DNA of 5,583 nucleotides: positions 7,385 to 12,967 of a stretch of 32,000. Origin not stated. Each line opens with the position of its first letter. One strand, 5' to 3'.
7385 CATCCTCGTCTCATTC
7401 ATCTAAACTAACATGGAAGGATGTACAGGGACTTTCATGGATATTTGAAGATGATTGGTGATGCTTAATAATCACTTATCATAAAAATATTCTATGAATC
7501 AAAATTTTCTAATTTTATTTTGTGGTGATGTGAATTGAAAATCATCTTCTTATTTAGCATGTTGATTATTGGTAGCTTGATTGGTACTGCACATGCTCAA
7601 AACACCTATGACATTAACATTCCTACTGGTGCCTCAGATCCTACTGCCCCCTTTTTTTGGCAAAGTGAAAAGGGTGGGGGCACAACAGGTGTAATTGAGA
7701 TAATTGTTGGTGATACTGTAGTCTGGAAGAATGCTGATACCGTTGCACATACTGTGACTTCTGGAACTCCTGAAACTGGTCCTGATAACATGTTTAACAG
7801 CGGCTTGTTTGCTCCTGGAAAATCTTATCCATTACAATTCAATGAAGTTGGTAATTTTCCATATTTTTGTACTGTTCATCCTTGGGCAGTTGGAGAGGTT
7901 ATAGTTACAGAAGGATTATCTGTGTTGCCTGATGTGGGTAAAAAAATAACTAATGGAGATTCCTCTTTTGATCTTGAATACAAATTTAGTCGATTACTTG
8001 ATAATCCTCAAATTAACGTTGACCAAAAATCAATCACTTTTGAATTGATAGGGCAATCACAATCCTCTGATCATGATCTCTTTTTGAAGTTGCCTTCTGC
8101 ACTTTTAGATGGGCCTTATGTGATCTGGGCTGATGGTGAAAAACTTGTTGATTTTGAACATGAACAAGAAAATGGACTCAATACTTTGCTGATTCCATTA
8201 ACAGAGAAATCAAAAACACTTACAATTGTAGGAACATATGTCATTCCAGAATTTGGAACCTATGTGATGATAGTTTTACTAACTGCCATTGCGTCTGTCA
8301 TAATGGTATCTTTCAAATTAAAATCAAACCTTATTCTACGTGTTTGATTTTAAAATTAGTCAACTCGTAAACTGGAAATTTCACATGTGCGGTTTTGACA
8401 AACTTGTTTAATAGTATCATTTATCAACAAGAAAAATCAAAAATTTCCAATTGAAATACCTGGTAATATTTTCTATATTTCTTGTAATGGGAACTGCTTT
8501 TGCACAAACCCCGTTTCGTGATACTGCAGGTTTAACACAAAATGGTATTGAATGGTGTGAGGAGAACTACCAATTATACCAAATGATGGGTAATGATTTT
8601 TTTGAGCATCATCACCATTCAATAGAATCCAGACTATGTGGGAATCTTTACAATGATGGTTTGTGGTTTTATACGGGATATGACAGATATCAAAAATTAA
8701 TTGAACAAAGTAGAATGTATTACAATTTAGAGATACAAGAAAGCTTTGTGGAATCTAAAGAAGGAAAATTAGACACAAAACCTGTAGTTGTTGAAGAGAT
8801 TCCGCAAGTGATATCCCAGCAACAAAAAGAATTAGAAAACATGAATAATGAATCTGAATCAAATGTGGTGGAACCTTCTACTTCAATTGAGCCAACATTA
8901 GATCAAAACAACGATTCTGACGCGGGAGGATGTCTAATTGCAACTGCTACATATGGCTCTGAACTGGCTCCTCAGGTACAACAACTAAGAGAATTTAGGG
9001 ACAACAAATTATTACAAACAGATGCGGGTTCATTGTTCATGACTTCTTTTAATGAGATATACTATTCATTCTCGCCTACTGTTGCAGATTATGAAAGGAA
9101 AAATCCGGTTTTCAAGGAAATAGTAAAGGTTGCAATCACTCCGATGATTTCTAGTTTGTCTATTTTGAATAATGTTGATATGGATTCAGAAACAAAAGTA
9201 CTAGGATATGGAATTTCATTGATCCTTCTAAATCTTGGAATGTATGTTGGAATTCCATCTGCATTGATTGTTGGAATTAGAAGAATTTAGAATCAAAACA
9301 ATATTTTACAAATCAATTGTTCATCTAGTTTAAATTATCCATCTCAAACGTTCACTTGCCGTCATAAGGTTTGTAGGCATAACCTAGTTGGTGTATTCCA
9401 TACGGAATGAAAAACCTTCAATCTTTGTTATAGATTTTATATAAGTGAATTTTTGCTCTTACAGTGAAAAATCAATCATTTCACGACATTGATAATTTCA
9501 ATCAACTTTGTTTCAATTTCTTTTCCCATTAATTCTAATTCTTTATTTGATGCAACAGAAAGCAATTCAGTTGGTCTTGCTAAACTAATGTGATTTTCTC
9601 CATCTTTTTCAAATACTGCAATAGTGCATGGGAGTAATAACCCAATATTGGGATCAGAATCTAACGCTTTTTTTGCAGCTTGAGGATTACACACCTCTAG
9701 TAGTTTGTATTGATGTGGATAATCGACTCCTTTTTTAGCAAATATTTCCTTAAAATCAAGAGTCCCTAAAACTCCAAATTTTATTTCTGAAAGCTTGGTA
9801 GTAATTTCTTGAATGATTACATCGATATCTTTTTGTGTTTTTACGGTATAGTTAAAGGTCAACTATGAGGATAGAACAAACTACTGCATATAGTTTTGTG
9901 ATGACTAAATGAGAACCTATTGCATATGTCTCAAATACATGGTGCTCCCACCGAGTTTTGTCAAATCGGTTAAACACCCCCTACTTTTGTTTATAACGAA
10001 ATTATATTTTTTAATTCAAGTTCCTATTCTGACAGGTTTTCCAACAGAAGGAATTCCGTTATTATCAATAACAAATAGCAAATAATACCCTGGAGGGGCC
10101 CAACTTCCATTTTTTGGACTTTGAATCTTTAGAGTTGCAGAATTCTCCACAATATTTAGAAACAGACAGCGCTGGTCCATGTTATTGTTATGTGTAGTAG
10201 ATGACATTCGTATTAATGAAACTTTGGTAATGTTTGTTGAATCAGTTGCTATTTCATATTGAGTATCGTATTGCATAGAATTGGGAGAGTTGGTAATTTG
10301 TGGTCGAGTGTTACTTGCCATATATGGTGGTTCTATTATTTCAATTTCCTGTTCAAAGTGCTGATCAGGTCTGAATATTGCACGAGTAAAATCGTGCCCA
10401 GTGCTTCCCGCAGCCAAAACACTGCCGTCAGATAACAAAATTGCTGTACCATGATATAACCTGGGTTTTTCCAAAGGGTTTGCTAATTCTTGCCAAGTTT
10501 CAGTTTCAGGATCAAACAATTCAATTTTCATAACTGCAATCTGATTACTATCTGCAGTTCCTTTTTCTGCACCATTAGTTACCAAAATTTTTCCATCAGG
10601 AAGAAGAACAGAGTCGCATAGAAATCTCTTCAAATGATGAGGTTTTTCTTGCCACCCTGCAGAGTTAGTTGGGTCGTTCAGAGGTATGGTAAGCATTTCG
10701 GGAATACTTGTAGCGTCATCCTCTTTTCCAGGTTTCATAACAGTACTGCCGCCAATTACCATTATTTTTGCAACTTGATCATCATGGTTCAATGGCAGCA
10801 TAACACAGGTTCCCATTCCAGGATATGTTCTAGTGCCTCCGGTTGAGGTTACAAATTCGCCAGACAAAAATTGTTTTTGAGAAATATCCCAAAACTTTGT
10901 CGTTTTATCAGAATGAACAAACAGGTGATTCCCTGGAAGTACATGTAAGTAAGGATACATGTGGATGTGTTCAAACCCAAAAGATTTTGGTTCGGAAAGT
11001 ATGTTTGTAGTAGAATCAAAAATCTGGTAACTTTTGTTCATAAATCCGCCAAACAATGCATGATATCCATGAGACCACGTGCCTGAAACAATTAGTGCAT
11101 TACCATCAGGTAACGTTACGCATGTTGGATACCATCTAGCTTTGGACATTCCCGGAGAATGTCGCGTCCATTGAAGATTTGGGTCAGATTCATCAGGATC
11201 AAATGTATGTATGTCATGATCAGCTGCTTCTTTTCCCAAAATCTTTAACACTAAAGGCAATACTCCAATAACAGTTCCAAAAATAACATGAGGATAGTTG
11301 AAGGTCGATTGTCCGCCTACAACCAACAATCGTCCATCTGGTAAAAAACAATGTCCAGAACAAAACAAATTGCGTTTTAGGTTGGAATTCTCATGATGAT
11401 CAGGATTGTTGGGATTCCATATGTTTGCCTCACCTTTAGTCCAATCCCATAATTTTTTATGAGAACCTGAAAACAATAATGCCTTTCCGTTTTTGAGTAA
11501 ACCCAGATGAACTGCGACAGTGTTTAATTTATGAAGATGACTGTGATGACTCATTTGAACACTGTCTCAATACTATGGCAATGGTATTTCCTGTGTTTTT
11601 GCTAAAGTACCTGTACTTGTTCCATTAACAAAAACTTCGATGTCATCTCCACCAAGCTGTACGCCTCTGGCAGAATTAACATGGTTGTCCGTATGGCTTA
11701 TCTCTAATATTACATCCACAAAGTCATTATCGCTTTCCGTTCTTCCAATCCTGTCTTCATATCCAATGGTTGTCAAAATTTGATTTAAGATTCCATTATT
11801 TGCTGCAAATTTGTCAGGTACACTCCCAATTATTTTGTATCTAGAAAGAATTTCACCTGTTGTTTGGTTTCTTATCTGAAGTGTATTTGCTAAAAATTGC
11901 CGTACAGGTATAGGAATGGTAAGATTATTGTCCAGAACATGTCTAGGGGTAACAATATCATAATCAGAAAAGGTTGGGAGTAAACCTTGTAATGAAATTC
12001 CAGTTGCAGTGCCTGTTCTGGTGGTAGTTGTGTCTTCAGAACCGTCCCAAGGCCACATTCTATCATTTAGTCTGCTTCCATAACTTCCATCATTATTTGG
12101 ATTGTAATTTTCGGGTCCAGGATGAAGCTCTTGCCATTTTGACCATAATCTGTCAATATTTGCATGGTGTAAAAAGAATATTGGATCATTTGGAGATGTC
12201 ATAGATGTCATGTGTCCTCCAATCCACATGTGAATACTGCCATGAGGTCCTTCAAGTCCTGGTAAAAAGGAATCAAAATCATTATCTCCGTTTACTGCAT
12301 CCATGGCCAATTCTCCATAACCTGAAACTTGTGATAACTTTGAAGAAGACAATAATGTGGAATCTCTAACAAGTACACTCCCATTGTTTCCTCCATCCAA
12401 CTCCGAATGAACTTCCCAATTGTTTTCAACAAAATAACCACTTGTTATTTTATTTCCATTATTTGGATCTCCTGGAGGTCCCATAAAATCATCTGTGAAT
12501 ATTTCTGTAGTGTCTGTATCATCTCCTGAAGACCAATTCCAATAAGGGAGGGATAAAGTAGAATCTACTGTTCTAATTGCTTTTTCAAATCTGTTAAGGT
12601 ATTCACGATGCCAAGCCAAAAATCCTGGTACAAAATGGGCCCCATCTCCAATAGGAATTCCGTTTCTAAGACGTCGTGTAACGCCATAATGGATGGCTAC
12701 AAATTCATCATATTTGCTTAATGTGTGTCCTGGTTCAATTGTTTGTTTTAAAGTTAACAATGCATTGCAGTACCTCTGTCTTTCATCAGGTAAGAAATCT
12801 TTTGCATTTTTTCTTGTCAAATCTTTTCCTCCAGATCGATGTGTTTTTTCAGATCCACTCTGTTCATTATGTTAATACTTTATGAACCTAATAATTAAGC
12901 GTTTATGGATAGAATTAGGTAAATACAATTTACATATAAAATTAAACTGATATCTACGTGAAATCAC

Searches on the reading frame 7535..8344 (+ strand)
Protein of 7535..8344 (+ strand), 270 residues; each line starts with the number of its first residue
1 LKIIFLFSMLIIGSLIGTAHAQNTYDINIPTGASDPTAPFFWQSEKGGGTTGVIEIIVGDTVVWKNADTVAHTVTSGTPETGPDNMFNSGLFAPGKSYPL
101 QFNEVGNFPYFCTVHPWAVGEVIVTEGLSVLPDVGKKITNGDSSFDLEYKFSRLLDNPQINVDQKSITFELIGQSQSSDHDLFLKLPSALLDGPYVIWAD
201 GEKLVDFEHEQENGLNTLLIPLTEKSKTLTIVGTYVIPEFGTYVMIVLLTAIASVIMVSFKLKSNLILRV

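Call 17: search_protein_families(library=pfam, max_evalue=0.001, proteins=[window:7535-8344:+])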
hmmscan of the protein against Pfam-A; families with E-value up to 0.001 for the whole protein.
window:7535-8344:+ (270 aa): 1 family
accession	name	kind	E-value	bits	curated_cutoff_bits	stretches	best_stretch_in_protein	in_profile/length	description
PF00127.26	Copper-bind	-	2.8e-05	24.9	21.2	1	53-124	18-98/99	Copper binding proteins, plastocyanin/azurin family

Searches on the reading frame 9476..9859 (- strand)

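Call 18: search_protein_families(library=pfam, max_evalue=0.001, proteins=[window:9476-9859:-])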
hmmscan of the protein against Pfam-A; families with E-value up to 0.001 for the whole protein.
window:9476-9859:- (127 aa): 1 family
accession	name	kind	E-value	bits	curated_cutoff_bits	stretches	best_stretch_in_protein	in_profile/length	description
PF03625.19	DUF302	-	2.1e-18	66.4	23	1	34-96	1-63/63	Domain of unknown function DUF302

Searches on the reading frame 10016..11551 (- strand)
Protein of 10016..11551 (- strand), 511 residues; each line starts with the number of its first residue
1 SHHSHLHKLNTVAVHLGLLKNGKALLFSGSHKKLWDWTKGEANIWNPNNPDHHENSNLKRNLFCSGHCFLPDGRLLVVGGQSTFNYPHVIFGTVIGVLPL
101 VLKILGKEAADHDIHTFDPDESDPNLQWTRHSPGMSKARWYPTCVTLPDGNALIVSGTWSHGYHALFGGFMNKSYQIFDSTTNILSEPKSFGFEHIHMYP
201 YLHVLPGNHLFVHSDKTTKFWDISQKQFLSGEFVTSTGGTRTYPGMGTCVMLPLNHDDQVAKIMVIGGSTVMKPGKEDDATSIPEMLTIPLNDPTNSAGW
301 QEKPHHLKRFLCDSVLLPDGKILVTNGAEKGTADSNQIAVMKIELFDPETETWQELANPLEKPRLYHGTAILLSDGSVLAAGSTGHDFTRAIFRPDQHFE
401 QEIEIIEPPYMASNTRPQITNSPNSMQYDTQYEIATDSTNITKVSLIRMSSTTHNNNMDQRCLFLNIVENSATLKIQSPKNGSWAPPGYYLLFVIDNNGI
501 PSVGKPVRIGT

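Call 17: search_protein_families(library=pfam, max_evalue=0.001, proteins=[window:10016-11551:-])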
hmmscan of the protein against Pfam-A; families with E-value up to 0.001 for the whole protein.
window:10016-11551:- (511 aa): 6 families
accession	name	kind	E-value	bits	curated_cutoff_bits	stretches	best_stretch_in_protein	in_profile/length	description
PF07250.17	Glyoxal_oxid_N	-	7e-30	104.5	37.5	1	106-268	85-243/243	Glyoxal oxidase N-terminus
PF09118.17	GO-like_E_set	-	1.1e-26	93.5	25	1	416-509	1-100/100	Galactose oxidase-like, Early set domain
PF13964.12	Kelch_6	-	3.7e-11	43.1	25.3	1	314-364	6-50/50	Kelch motif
PF07646.21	Kelch_2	-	9e-06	25.9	21.3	0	315-358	7-46/48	Kelch motif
PF25210.1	Kelch_FKB95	-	0.00029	21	70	1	297-363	67-130/268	FKB95, Kelch-repeats domain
PF24681.1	Kelch_KLHDC2_KLHL20_DRC7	-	0.00039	20.2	50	0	314-380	108-168/221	KLHDC2/KLHL20/DRC7 Kelch-repeats domain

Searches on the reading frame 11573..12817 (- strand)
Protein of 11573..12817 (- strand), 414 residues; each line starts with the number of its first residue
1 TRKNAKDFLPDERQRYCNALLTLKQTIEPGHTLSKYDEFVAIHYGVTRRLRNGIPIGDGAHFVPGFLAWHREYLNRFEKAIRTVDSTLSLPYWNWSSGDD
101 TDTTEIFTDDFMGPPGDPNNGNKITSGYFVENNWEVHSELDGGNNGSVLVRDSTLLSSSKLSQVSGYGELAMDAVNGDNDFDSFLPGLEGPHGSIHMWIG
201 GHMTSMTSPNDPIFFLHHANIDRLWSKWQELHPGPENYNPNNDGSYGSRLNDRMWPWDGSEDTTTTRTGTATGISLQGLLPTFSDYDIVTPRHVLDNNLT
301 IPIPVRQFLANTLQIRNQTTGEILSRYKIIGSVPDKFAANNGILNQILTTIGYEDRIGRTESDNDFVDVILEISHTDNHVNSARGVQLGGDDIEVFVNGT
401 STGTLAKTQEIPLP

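Call 17: search_protein_families(library=pfam, max_evalue=0.001, proteins=[window:11573-12817:-])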
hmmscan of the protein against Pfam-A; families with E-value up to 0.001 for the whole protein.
window:11573-12817:- (414 aa): 1 family
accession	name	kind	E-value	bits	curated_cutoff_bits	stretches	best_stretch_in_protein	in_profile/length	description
PF00264.25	Tyrosinase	-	3e-42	145.8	22.6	1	34-230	2-213/214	Common central domain of tyrosinase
